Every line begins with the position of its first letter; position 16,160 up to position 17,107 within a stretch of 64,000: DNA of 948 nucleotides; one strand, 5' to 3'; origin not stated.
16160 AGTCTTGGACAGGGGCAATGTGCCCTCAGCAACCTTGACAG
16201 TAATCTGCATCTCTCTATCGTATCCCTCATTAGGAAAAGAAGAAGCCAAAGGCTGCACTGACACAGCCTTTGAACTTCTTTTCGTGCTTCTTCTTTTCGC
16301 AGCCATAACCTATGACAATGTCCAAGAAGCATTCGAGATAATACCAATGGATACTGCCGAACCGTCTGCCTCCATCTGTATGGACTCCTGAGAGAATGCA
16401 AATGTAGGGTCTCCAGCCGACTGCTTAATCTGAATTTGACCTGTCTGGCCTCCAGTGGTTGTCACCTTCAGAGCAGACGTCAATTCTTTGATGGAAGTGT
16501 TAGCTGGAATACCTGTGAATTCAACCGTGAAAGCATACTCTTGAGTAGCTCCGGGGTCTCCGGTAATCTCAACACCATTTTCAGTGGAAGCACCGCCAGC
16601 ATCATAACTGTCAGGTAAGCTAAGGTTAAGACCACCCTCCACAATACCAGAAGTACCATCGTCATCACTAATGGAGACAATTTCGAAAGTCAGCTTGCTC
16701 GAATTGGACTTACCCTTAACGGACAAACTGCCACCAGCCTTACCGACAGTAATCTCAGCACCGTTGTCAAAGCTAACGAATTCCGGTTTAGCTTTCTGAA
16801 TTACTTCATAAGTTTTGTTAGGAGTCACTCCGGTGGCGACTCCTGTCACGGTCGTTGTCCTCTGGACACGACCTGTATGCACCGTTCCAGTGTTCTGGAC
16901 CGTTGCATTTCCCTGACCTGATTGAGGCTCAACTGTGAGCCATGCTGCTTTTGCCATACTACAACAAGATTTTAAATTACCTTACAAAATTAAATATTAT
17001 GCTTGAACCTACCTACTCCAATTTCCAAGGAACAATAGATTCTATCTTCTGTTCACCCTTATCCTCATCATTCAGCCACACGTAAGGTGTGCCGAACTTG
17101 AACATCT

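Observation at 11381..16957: Exact N-terminal (132 bp) and C-terminal (199 bp) modules duplicated in direct orientation around two different cargoes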

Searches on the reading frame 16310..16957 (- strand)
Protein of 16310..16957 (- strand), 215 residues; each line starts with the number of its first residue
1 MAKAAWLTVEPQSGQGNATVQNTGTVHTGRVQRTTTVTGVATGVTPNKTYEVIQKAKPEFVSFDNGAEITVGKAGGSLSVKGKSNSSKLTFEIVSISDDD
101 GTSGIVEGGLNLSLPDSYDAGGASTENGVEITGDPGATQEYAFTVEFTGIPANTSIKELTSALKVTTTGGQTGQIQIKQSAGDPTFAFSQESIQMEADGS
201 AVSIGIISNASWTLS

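Call 6: search_protein_families(library=pfam, proteins=[window:16310-16957:-], max_evalue=0.01)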
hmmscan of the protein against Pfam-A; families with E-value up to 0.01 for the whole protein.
window:16310-16957:- (215 aa): 1 family
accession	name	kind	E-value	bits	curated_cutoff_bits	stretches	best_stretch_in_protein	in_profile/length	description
PF19190.6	BACON_2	-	0.0011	19.3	25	1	3-49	40-88/94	Viral BACON domain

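Call 7: search_protein_families(library=phrogs, proteins=[window:16310-16957:-], max_evalue=0.01)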
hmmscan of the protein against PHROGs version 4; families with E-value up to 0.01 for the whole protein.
window:16310-16957:- (215 aa): 0 families

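Call 9: search_dna_similar(query=window:16310-16957:-, collection=phages, mode=protein, max_rows=30)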
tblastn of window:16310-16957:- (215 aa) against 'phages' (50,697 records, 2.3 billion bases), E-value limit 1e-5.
Records with a match: 8; places in all: 8; records where one place covers at least 80% of the query: 4.
Best place of each record, by identity: <60% 8.
By first word of the organism name: uncultured 4; Bacteriophage 2; phage 1; Phage 1.
By host as written in the record: - 7; bacteria 1.
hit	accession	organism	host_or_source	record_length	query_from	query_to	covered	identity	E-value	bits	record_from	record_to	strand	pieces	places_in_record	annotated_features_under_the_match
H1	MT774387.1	uncultured phage cr111_1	human feces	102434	6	215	98%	36.3%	2e-16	83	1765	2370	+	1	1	lipocalin-like protein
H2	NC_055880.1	uncultured phage cr111_1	human feces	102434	6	215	98%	36.3%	2e-16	83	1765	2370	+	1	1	lipocalin-like protein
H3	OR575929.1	phage csAssE-Sib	human gut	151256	48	215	78%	40.5%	7e-24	104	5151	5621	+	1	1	glycosyl hydrolase family 5 protein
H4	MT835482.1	Bacteriophage sp.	human fecal samples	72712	46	215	79%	38.8%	3e-23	102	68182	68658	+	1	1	record has no annotation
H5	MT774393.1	uncultured phage cr127_1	human feces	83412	1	214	100%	29.3%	4e-9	61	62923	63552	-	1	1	lipocalin-like protein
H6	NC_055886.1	uncultured phage cr127_1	human feces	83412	1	214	100%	29.3%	4e-9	61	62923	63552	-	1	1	lipocalin-like protein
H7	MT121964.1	Phage DP SC_6_H4_2017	bacteria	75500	59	215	73%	36.9%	4e-15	79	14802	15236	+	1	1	none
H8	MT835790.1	Bacteriophage sp.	human fecal samples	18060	59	215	73%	33.8%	1e-11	69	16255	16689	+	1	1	record has no annotation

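Call 17: get_annotated_region(hit=H1, flank=2500)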
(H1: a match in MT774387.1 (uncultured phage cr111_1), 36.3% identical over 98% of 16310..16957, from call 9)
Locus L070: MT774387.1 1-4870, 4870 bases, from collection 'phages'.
description: Uncultured phage cr111_1, complete genome.
organism: uncultured phage cr111_1 (NCBI taxid 2772071)
taxonomy: Viruses; Duplodnaviria; Heunggongvirae; Uroviricota; Caudoviricetes; Crassvirales; Steigviridae; Asinivirinae; Lahndsivirus; Lahndsivirus rarus
host: -; source: human feces; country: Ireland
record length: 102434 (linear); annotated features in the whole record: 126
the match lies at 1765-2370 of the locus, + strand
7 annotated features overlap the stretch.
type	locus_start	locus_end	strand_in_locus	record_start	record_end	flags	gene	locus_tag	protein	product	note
CDS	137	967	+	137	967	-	-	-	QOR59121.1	hypothetical protein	gp_23230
CDS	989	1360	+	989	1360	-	-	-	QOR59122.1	hypothetical protein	gp_23231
CDS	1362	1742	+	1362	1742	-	-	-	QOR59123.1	hypothetical protein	gp_23232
CDS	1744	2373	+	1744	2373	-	-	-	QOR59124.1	lipocalin-like protein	gp_23233; putative human gut microbiome secreted protein, lipocalin-like protein, BACON binding domain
CDS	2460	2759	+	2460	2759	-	-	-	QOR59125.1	hypothetical protein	gp_23234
CDS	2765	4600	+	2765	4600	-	-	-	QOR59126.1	hypothetical protein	gp_23235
CDS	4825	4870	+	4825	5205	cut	-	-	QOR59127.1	lysis regulatory protein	gp_23236; Phage lysis regulatory protein [phiCrAss001]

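Call 18: get_annotated_region(hit=H5, flank=2500)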
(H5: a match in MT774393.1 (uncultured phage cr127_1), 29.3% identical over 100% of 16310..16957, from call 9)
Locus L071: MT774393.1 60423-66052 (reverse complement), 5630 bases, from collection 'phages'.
description: Uncultured phage cr127_1, complete genome.
organism: uncultured phage cr127_1 (NCBI taxid 2772077)
taxonomy: Viruses; Duplodnaviria; Heunggongvirae; Uroviricota; Caudoviricetes; Crassvirales; Crevaviridae; Doltivirinae; Kahucivirus; Kahucivirus intestinalis
host: -; source: human feces; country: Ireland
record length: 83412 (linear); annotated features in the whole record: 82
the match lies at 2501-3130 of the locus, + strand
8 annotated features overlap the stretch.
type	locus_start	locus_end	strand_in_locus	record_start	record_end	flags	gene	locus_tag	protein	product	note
CDS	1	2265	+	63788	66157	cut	-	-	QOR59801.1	hypothetical protein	gp_26500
CDS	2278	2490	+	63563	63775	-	-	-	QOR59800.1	hypothetical protein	gp_26499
CDS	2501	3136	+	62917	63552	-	-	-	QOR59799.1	lipocalin-like protein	gp_26498; putative human gut microbiome secreted protein, lipocalin-like protein, BACON binding domain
CDS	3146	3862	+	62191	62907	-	-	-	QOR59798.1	hypothetical protein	gp_26497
CDS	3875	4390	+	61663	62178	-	-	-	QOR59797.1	hypothetical protein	gp_26496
CDS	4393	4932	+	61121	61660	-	-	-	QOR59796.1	hypothetical protein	gp_26495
CDS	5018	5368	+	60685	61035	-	-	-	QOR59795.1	hypothetical protein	gp_26494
CDS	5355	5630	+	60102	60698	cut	-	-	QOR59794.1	hypothetical protein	gp_26493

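Call 20: search_solved_structures(query=window:16310-16957:-, max_evalue=1, show_alignments=2)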
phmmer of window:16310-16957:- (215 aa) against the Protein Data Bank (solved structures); distinct sequences matched with E-value up to 1: 1.
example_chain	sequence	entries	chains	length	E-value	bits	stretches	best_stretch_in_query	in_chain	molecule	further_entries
4g4p_A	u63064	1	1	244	0.83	13.2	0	53-164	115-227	Amino acid ABC transporter, amino acid-binding/permease protein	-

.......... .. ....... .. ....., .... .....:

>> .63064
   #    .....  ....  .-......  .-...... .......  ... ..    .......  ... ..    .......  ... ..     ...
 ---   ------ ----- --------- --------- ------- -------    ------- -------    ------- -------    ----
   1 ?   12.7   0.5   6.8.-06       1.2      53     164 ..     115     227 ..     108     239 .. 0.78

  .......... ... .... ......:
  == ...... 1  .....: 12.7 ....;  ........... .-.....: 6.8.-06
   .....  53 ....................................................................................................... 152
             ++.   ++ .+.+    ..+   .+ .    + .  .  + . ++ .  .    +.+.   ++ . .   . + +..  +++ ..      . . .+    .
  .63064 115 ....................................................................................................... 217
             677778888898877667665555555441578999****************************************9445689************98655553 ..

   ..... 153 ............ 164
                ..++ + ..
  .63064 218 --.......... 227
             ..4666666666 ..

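Call 22: find_homologous_proteins(query=window:16310-16957:-, max_evalue=0.00001)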
Query window:16310-16957:- (215 aa): 2139 proteins with E <= 0.00001 among 2668 candidates; the best 120 are listed.
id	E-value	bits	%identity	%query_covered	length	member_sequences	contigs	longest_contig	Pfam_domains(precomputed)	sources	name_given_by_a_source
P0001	9.3e-119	413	92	100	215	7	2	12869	-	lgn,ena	-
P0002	2.3e-108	379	84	100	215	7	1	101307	-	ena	-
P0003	5.2e-92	326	71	100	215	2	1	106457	-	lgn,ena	-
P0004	1.1e-90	321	70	100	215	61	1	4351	-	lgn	-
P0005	2.0e-90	320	71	100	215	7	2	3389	-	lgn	-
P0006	3.1e-90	320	73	100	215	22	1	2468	-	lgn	-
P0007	7.9e-90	318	70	100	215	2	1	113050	-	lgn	-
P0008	5.7e-89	316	71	100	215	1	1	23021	-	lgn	-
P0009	6.5e-89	315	70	100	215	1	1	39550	-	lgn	-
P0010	1.1e-88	315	69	100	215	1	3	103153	-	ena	-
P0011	2.6e-88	314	70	100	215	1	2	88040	-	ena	-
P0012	3.7e-88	313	70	100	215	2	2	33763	-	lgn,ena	-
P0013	6.3e-88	312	69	100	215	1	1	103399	-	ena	-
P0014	8.6e-88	312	68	100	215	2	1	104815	-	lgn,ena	-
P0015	1.8e-87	311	70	100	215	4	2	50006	-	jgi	-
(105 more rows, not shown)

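Call 23: find_encoding_contigs(protein=P0001, flank=10000, max_places=6)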
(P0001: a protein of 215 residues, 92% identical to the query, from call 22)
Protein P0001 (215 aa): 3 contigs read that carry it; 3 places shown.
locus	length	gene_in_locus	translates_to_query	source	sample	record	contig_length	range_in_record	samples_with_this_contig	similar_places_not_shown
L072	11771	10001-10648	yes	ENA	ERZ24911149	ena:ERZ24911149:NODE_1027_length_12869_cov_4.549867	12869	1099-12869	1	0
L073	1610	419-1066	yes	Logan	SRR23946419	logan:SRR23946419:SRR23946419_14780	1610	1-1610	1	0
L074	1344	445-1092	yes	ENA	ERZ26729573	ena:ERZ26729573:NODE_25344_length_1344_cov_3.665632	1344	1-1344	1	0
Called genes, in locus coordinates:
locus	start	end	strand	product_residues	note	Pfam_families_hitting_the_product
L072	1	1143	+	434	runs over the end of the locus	PF00293:NUDIX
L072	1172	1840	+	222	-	-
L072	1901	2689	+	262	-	-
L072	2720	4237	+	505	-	PF17236:SU10_MCP (weak)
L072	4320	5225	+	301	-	-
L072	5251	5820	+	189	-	-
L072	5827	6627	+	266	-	-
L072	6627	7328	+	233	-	-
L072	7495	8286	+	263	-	-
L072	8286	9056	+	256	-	-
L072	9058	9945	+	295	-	-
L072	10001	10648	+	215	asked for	-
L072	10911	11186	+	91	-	-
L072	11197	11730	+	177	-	-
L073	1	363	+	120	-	?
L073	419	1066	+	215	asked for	-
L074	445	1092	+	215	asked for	-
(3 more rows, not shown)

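Call 24: find_encoding_contigs(protein=P0002, flank=10000, max_places=6)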
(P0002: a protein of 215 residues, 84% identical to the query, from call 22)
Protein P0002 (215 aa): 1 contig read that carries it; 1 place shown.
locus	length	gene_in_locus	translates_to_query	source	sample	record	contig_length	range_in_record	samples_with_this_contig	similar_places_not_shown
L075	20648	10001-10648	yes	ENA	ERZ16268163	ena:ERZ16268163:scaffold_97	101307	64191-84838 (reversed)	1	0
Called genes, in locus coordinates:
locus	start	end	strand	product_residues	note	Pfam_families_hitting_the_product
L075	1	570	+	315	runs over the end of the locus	-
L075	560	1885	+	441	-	PF00293:NUDIX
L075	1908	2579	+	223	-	-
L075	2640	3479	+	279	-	-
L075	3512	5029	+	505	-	PF17236:SU10_MCP (weak)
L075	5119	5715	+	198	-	-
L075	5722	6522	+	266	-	-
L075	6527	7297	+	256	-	-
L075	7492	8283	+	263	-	-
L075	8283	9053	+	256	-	-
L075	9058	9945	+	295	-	-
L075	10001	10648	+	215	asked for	-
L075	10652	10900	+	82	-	-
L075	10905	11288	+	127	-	-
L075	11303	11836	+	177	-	-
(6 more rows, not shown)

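Call 25: find_encoding_contigs(protein=window:16310-16957:-, flank=10000, max_places=10)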
Protein window:16310-16957:- (215 aa): no gene with exactly this product is on record in the collection.

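Call 40: predict_structure(alignment_id=A3)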
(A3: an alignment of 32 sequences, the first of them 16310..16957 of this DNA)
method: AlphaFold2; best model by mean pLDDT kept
length: 215 residues; sequences in the alignment: 32
mean_pLDDT: 67.1   pTM: 0.60
mean pLDDT of the five models: 67.1, 66.6, 66.5, 64.2, 52.4
residues with pLDDT >= 90: 40; 70-90: 57; 50-70: 64; < 50: 54
segments of 3 or more residues with pLDDT < 50: 1-15, 24-27, 40-44, 98-107, 184-190, 198-200, 208-210, 212-214
pLDDT, mean of each block of 10 residues (from residue 1): 36 46 51 54 51 65 90 88 90 68 49 89 89 64 90 74 89 87 49 51 51 48
secondary structure, 60 per line:
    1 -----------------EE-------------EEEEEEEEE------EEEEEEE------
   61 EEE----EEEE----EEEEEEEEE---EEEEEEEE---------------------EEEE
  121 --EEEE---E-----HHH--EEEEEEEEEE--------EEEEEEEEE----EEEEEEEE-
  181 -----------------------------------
elements in order: E33-41 E48-54 E61-63 E68-71 E76-84 E88-95 E117-120 E123-126 E141-150 E159-167 E172-179

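Call 48: fold_search(model_id=the predicted structure, library=pdb)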
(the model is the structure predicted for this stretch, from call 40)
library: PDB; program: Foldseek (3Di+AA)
matches with E <= 10: 1869; with E <= 0.001: 12
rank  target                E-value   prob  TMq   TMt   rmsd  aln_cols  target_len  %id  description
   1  6vs7_A                3.3e-04  1.00  0.33  0.19   6.8       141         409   11  Sialic acid binding region of Streptococcus Sanguinis SK1 adhesin (released 2020-08-26)
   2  9h71_B                3.7e-04  1.00  0.31  0.25   8.6       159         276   14  KIT123-KITbp complex (Domains D1-3 of the human receptor tyrosine kinase KIT complexed with the de novo designed minib (released 2026-01-21)
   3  6s09_G                4.1e-04  1.00  0.27  0.34   9.7       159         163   15  C-terminally extended and N-terminally truncated variant of FimA E. coli at 1.5 Angstrom resolution (released 2020-07-15)
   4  3zmr_B                4.3e-04  1.00  0.28  0.15   6.5       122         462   13  Bacteroides ovatus GH5 xyloglucanase in complex with a XXXG heptasaccharide (released 2014-01-15)
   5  9h71_A                4.8e-04  1.00  0.31  0.25   8.5       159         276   14  KIT123-KITbp complex (Domains D1-3 of the human receptor tyrosine kinase KIT complexed with the de novo designed minib (released 2026-01-21)
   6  3zmr_A                5.7e-04  1.00  0.28  0.14   6.5       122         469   13  Bacteroides ovatus GH5 xyloglucanase in complex with a XXXG heptasaccharide (released 2014-01-15)
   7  9arc                  7.5e-04  1.00  0.32  0.18   5.2       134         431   13  Crystal Structure of C0362 (TDE_0362 [TDE0362] resi 205-647) (released 2024-11-27)
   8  4zi8_B                8.0e-04  1.00  0.37  0.27   5.5       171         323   14  Structure of mouse clustered PcdhgC3 EC1-3 (released 2015-10-28)
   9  4exp_X                8.0e-04  0.99  0.27  0.22   8.7       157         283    8  Structure of mouse Interleukin-34 in complex with mouse FMS (released 2012-05-30)
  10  6s09_A                8.0e-04  0.99  0.25  0.31   9.8       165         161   15  C-terminally extended and N-terminally truncated variant of FimA E. coli at 1.5 Angstrom resolution (released 2020-07-15)
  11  9mdo                  8.9e-04  1.00  0.32  0.18   5.0       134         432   13  Crystal Structure of Y559A Prosegment Binding Loop Mutant of C0362 (TDE_0362 [TDE0362] resi 205-647) (released 2025-02-12)
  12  6x3k_A                8.9e-04  1.00  0.30  0.32   6.6       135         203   10  Hsa Siglec and Unique domains in complex with 6S-sialy-Lewisx (released 2021-05-26)
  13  1wcq_C                1.1e-03  1.00  0.30  0.12   5.8       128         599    9  Mutagenesis of the Nucleophilic Tyrosine in a Bacterial Sialidase to Phenylalanine. (released 2005-10-12)
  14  4wrl_C                1.2e-03  0.99  0.32  0.26   9.0       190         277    7  Structure of the human CSF-1:CSF-1R complex (released 2015-08-12)
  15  4uid_A                1.4e-03  1.00  0.32  0.34   7.1       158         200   14  Crystal structure of the S-layer protein SbsC domains 4 and 5 (released 2016-04-13)
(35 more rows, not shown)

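Call 50: list_cluster_members(proteins=[P0001, P0002])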
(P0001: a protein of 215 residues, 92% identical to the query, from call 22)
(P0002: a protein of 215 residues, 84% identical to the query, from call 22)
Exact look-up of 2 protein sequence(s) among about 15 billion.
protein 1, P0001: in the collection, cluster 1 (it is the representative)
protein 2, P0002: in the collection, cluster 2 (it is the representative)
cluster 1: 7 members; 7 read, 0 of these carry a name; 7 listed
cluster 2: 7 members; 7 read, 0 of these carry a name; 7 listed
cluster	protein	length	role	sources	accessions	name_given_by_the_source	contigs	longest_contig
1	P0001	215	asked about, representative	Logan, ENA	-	-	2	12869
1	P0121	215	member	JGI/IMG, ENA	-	-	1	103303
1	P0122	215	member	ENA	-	-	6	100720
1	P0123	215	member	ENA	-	-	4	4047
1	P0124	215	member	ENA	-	-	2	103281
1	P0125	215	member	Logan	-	-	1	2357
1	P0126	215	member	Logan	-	-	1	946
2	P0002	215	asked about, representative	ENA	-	-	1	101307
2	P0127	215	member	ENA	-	-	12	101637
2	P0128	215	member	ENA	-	-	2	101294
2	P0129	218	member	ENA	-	-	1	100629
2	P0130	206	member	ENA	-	-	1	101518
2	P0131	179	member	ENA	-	-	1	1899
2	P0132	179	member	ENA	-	-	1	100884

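Call 51: find_encoding_contigs(protein=P0121, flank=10000, max_places=3)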
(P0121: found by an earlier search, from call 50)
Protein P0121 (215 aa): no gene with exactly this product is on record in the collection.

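Call 52: find_encoding_contigs(protein=P0122, flank=10000, max_places=6)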
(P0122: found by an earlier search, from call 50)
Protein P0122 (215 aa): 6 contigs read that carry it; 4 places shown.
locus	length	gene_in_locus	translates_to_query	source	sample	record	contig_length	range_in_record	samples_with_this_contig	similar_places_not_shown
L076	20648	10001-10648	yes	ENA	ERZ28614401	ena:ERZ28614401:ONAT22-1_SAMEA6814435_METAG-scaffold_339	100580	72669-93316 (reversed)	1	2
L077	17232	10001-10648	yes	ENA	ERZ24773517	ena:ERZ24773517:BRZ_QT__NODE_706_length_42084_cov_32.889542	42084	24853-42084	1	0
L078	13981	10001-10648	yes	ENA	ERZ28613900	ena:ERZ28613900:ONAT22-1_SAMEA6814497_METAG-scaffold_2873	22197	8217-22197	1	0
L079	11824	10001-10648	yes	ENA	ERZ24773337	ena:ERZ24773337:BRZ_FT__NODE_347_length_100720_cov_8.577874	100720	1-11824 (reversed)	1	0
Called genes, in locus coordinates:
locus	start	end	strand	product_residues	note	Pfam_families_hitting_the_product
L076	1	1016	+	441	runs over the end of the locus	PF00293:NUDIX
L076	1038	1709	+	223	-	-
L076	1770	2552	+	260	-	-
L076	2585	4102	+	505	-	-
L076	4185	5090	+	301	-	-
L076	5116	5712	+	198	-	-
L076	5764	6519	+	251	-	-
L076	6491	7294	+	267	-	-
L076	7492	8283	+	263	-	-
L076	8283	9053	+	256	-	-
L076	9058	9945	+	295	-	-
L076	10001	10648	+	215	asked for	-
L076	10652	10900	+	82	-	-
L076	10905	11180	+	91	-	-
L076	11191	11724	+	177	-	-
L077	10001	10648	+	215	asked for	-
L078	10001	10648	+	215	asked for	-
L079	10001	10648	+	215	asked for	-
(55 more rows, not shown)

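Call 55: find_encoding_contigs(protein=P0132, flank=10000, max_places=3)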
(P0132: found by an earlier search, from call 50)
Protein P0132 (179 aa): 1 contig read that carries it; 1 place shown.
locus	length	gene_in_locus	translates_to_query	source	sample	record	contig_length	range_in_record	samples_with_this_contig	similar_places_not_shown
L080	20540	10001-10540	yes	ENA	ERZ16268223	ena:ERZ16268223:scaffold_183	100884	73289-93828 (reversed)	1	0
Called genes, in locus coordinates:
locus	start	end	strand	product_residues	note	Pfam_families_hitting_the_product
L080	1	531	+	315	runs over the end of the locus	-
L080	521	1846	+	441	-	PF00293:NUDIX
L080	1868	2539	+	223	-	-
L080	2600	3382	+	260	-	-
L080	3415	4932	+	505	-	PF17236:SU10_MCP (weak)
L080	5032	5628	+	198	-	-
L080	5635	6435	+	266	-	-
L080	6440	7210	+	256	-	-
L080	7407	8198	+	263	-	-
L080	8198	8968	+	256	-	-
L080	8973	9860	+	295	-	-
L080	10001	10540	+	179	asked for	-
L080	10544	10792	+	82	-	-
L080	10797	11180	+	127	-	-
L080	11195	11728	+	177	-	-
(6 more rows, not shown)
